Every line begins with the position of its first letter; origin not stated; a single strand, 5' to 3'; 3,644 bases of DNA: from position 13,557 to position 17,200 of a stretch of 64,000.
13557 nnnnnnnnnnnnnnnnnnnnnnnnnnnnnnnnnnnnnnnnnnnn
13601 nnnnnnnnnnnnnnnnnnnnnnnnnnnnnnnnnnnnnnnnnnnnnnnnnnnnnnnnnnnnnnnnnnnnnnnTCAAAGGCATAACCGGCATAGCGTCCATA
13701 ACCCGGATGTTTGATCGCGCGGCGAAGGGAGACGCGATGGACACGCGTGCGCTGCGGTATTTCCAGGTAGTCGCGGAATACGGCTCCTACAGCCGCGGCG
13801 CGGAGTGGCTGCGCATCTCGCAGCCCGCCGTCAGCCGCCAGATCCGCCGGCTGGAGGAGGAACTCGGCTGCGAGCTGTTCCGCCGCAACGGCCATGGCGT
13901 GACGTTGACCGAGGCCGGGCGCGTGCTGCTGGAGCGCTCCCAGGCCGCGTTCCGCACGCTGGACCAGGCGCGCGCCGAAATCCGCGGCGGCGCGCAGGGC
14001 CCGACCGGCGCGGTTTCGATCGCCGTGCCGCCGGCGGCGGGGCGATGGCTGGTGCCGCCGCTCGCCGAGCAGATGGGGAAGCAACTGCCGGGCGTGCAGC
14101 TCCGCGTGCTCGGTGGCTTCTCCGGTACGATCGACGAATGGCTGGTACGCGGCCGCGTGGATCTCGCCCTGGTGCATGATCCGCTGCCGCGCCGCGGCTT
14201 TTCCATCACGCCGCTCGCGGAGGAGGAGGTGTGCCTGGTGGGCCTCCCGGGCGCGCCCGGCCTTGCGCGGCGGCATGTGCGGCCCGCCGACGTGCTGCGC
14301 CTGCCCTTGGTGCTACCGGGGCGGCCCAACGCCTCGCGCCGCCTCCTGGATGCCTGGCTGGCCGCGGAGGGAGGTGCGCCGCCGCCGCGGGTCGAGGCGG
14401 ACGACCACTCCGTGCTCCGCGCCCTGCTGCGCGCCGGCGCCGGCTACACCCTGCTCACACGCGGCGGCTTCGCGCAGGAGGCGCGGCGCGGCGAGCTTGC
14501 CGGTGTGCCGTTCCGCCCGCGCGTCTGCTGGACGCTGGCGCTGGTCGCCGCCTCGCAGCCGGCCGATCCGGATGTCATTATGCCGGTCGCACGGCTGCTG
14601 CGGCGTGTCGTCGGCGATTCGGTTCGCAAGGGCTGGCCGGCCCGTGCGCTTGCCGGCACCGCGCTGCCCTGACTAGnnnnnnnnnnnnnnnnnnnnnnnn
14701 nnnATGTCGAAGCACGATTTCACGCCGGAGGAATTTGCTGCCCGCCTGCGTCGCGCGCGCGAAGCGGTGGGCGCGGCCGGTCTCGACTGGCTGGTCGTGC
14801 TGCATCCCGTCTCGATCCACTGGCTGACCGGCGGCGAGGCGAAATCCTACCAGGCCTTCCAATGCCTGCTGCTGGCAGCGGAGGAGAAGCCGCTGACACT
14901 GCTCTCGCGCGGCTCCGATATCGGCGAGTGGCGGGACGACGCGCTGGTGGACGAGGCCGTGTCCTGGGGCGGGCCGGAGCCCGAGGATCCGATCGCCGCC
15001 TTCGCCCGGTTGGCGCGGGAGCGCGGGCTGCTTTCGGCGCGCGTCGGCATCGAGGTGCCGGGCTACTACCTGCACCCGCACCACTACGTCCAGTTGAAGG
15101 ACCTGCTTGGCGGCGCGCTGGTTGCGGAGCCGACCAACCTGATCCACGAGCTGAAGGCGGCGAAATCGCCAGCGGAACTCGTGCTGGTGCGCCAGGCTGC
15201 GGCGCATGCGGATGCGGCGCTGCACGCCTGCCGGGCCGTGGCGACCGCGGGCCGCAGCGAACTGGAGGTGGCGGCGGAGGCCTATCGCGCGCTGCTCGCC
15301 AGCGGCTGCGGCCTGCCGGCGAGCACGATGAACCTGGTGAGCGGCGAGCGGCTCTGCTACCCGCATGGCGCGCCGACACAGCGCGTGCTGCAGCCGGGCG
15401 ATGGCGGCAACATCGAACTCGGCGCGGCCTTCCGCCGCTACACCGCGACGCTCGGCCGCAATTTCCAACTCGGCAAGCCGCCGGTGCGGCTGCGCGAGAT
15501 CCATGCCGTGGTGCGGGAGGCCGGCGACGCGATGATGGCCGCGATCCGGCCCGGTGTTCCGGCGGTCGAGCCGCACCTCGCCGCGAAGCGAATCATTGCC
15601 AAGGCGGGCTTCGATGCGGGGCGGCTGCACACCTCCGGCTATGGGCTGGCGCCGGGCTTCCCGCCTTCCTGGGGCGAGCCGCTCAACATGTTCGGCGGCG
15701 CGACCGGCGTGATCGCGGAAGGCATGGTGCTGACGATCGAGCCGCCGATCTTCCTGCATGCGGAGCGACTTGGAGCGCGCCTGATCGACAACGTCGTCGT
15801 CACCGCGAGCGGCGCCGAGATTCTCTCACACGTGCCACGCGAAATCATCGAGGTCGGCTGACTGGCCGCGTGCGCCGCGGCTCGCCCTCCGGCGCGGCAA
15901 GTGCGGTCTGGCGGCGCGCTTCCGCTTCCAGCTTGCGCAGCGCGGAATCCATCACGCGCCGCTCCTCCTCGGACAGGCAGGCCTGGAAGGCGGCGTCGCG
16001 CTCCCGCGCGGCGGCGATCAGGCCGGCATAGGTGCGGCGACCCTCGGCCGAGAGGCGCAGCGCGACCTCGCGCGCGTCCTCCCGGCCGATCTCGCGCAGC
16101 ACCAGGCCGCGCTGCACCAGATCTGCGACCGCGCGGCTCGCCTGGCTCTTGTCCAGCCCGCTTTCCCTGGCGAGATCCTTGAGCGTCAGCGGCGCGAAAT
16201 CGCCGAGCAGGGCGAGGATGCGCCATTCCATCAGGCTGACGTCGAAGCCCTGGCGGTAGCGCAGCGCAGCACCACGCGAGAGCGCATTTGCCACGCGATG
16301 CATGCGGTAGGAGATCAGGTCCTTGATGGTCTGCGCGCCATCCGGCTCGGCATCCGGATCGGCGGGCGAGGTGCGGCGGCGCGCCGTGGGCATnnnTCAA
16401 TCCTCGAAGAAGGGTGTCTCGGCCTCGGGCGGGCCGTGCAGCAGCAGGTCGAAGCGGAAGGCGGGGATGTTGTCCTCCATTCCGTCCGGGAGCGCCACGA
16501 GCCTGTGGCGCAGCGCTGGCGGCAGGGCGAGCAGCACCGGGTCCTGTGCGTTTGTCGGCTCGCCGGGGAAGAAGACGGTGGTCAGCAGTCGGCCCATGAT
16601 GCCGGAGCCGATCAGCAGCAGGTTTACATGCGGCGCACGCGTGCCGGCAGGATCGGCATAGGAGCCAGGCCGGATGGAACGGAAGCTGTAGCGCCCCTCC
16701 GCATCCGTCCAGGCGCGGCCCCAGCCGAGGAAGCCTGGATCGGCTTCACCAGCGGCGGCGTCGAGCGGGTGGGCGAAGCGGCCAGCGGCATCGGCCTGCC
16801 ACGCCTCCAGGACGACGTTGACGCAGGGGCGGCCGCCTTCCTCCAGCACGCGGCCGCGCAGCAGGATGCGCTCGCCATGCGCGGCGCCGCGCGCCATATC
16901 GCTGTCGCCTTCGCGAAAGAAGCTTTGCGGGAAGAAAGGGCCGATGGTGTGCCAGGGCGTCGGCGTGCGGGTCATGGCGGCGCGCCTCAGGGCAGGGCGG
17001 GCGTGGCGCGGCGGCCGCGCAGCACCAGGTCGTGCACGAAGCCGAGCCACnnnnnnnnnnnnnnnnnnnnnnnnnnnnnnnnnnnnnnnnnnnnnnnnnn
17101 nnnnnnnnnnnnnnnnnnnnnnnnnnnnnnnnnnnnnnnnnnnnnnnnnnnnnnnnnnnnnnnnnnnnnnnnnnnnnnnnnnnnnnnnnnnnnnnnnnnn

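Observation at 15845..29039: Protocatechuate dioxygenase embedded in a CoA-dependent cluster with no pcaB/pcaIJ/pcaF: candidate novel aromatic lower pathway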

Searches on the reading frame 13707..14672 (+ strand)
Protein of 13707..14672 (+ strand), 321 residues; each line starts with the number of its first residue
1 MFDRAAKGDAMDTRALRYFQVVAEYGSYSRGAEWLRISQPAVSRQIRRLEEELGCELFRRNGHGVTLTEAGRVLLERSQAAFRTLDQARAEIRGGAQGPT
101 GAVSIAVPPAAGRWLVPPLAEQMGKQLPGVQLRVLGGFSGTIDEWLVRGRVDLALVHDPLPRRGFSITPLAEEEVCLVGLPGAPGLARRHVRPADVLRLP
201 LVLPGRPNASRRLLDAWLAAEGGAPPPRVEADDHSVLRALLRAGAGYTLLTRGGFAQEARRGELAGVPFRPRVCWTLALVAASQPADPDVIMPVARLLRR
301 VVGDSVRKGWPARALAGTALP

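Call 7: search_protein_families(library=pfam, proteins=[window:13707-14672:+], max_evalue=0.001)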
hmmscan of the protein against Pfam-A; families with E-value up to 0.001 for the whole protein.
window:13707-14672:+ (321 aa): 2 families
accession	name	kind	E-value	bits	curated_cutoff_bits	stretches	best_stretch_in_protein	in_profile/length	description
PF03466.25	LysR_substrate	-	6.6e-33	114.3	28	1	97-285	2-191/209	LysR substrate binding domain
PF00126.33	HTH_1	-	3.3e-24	85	26.6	1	14-72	2-60/60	Bacterial regulatory helix-turn-helix protein, lysR family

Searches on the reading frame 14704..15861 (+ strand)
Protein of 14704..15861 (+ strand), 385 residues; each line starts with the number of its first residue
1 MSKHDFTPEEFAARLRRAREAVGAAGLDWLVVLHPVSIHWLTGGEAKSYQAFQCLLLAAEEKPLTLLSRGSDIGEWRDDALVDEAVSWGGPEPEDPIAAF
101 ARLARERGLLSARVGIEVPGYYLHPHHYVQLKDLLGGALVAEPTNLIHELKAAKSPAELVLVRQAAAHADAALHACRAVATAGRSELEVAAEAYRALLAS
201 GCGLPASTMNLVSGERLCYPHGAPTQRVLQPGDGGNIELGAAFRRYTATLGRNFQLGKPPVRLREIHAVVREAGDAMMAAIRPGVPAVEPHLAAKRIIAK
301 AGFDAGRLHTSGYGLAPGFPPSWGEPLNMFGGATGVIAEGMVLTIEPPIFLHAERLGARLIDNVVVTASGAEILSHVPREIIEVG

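Call 7: search_protein_families(library=pfam, proteins=[window:14704-15861:+], max_evalue=0.001)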
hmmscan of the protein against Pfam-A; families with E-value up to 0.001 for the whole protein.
window:14704-15861:+ (385 aa): 2 families
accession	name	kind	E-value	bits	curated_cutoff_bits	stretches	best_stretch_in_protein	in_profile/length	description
PF00557.29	Peptidase_M24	-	8.6e-36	124.1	23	1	162-368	3-208/208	Metallopeptidase family M24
PF01321.24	Creatinase_N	-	1.7e-08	35.5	22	1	14-149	1-124/128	Creatinase/Prolidase N-terminal domain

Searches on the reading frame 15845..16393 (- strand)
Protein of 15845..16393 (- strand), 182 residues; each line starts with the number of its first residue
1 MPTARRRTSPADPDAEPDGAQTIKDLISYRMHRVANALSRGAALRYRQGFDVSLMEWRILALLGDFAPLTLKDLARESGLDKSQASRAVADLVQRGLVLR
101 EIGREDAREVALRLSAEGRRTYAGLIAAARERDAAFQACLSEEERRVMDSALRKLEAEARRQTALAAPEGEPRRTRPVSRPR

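Call 7: search_protein_families(library=pfam, proteins=[window:15845-16393:-], max_evalue=0.001)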
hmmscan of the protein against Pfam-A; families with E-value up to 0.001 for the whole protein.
window:15845-16393:- (182 aa): 6 families
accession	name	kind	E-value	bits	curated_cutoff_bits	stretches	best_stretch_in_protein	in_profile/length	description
PF12802.13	MarR_2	-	2.8e-15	56.6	27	1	51-108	2-60/61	MarR family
PF01047.28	MarR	-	7.5e-12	45.4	24.6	1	53-110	2-59/59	MarR family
PF09339.16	HTH_IclR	-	3e-08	33.7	22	1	58-99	7-49/52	IclR helix-turn-helix domain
PF13412.12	HTH_24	-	2.5e-06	27.4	21.9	1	57-98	6-47/48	Winged helix-turn-helix DNA-binding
PF13463.12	HTH_27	-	3.1e-06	27.8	22.2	1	56-118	5-68/68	Winged helix DNA-binding domain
PF01978.25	TrmB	-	1.7e-05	25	25.6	1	50-104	4-58/68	Sugar-specific transcriptional regulator TrmB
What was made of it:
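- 15845..16393 (-): MarR-family regulator, last gene of the Eno-pcaH-pcaG-marR operon. It is the likely binder of the GTTGA-N5-TCAAC operator. Pfam MarR_2/MarR (call 7).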

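Call 65: search_solved_structures(query=window:15845-16393:-, max_evalue=0.001)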
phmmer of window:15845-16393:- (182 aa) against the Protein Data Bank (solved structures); distinct sequences matched with E-value up to 0.001: 28.
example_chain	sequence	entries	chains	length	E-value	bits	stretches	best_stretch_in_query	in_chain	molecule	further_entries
2fa5_A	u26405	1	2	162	4.7e-15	59.4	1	22-157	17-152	transcriptional regulator marR/emrR family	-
3cdh_A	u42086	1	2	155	1.3e-09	41.6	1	51-155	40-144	Transcriptional regulator, MarR family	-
3nrv_A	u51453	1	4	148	5.4e-09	39.7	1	30-156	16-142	Putative transcriptional regulator (MarR/EmrR family)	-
2nnn_A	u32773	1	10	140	9.3e-08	35.6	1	40-153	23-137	Probable transcriptional regulator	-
5aip_A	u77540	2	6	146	1.7e-07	34.8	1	51-155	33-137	TRANSCRIPTIONAL REGULATOR, MARR FAMILY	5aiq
7kym_A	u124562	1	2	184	1.4e-05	28.6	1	20-120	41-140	MarR family transcriptional regulator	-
2hr3_A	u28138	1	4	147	3.2e-05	27.4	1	62-151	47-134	Probable transcriptional regulator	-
3cjn_A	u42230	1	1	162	3.7e-05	27.2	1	29-160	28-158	Transcriptional regulator, MarR family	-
3oop_A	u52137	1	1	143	4.3e-05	27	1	28-123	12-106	Lin2960 protein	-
9u7b_A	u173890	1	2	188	7.1e-05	26.2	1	31-175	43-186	Possible transcriptional regulatory protein (Probably MarR-family)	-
2bv6_A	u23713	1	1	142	7.9e-05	26.1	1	22-154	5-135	HTH-TYPE TRANSCRIPTIONAL REGULATOR MGRA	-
2rdp_A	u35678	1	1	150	0.00011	25.7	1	21-160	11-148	putative transcriptional regulator MarR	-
4fht_A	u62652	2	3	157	0.00011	25.6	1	67-159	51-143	PcaV transcriptional regulator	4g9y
3gfj_A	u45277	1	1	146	0.00013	25.4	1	33-145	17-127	146aa long hypothetical transcriptional regulator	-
7kki_A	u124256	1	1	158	0.00021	24.8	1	46-135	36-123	Transcriptional regulator, MarR family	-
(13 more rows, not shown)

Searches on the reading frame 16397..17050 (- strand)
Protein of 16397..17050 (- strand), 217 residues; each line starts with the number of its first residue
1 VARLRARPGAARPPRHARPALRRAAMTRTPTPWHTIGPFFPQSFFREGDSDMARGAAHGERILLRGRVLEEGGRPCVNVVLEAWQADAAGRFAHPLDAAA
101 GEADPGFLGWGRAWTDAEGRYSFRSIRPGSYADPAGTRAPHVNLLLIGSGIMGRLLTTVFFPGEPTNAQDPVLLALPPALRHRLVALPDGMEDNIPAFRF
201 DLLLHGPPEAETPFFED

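Call 7: search_protein_families(library=pfam, proteins=[window:16397-17050:-], max_evalue=0.001)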
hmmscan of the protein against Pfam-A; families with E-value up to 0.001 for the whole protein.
window:16397-17050:- (217 aa): 1 family
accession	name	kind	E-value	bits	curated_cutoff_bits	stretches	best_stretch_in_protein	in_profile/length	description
PF00775.27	Dioxygenase_C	-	6.7e-22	78.3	27.3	1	53-205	21-181/182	Dioxygenase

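Call 9: search_protein_families(library=ncbifam, proteins=[window:16397-17050:-], max_evalue=0.00001)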
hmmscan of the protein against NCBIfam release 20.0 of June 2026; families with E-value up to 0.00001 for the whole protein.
window:16397-17050:- (217 aa): 4 families
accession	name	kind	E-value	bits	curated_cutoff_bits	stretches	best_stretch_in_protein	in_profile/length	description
TIGR02423.1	protocat_alph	equivalog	1e-39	136.5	126.25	1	31-216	1-192/193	protocatechuate 3,4-dioxygenase subunit alpha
TIGR02422.1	protocat_beta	equivalog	6.1e-39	134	296.4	1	33-208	29-214/220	protocatechuate 3,4-dioxygenase subunit beta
TIGR02439.1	catechol_proteo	equivalog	2.6e-09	36.5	392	1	28-137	92-200/285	catechol 1,2-dioxygenase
TIGR02465.1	chlorocat_1_2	equivalog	1.9e-06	27.3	359.25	1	37-135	74-167/246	chlorocatechol 1,2-dioxygenase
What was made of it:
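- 16397..16975 (-): Alpha subunit of a PcaHG-like intradiol dioxygenase, clade A (192 aa from ATG 16975). TIGR02423 136.5 bits against a cut-off of 126 (call 9).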

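Call 33: search_solved_structures(query=window:16397-17050:-, max_evalue=1e-10, show_alignments=2)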
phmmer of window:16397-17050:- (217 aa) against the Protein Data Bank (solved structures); distinct sequences matched with E-value up to 1e-10: 14.
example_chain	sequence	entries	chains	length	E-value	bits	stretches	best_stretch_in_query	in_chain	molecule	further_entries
2pcd_M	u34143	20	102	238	6.8e-29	104.6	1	22-208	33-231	PROTOCATECHUATE 3,4-DIOXYGENASE (BETA CHAIN) | PROTOCATECHUATE 3,4-DIOXYGENASE | Protocatechuate 3,4-dioxygenase beta chain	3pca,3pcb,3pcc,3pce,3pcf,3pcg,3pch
3mi1_M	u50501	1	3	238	1.7e-28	103.2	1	22-208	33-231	Protocatechuate 3,4-dioxygenase beta chain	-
1yko_B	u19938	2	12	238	2.5e-28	102.7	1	22-208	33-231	Protocatechuate 3,4-dioxygenase beta chain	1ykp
3lkt_M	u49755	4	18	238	3e-28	102.5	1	22-208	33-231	Protocatechuate 3,4-dioxygenase beta chain | PROTOCATECHUATE 3,4-DIOXYGENASE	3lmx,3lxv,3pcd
1ykk_B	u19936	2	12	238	3.4e-28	102.3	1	22-208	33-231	Protocatechuate 3,4-dioxygenase beta chain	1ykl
1ykm_B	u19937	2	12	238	4.8e-28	101.8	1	22-208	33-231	Protocatechuate 3,4-dioxygenase beta chain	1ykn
2bux_A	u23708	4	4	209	6.4e-28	101.4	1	44-216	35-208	PROTOCATECHUATE 3,4-DIOXYGENASE ALPHA CHAIN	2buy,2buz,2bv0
1eo2_A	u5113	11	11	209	6.4e-28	101.4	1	44-216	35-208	PROTOCATECHUATE 3,4-DIOXYGENASE ALPHA CHAIN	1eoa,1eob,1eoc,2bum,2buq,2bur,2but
3mfl_M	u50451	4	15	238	7.6e-28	101.1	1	22-208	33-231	Protocatechuate 3,4-dioxygenase beta chain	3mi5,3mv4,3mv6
3t63_M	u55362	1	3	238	1.8e-27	99.9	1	22-208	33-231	Protocatechuate 3,4-dioxygenase beta chain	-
1eo2_B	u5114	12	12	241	2.5e-27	99.4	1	30-207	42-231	PROTOCATECHUATE 3,4-DIOXYGENASE BETA CHAIN | PROTOCATECHUATE 3,4-DIOXYGENASE BETA CHAIN;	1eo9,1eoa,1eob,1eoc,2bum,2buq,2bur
1eo9_A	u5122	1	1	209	4.3e-27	98.7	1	44-216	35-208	PROTOCATECHUATE 3,4-DIOXYGENASE ALPHA CHAIN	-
2but_B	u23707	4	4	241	5.5e-27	98.3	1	30-207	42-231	PROTOCATECHUATE 3,4-DIOXYGENASE BETA CHAIN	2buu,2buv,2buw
1ykk_A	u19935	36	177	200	4.8e-17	65.8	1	51-216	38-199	Protocatechuate 3,4-dioxygenase alpha chain | PROTOCATECHUATE 3,4-DIOXYGENASE (ALPHA CHAIN) | PROTOCATECHUATE 3,4-DIOXYGENASE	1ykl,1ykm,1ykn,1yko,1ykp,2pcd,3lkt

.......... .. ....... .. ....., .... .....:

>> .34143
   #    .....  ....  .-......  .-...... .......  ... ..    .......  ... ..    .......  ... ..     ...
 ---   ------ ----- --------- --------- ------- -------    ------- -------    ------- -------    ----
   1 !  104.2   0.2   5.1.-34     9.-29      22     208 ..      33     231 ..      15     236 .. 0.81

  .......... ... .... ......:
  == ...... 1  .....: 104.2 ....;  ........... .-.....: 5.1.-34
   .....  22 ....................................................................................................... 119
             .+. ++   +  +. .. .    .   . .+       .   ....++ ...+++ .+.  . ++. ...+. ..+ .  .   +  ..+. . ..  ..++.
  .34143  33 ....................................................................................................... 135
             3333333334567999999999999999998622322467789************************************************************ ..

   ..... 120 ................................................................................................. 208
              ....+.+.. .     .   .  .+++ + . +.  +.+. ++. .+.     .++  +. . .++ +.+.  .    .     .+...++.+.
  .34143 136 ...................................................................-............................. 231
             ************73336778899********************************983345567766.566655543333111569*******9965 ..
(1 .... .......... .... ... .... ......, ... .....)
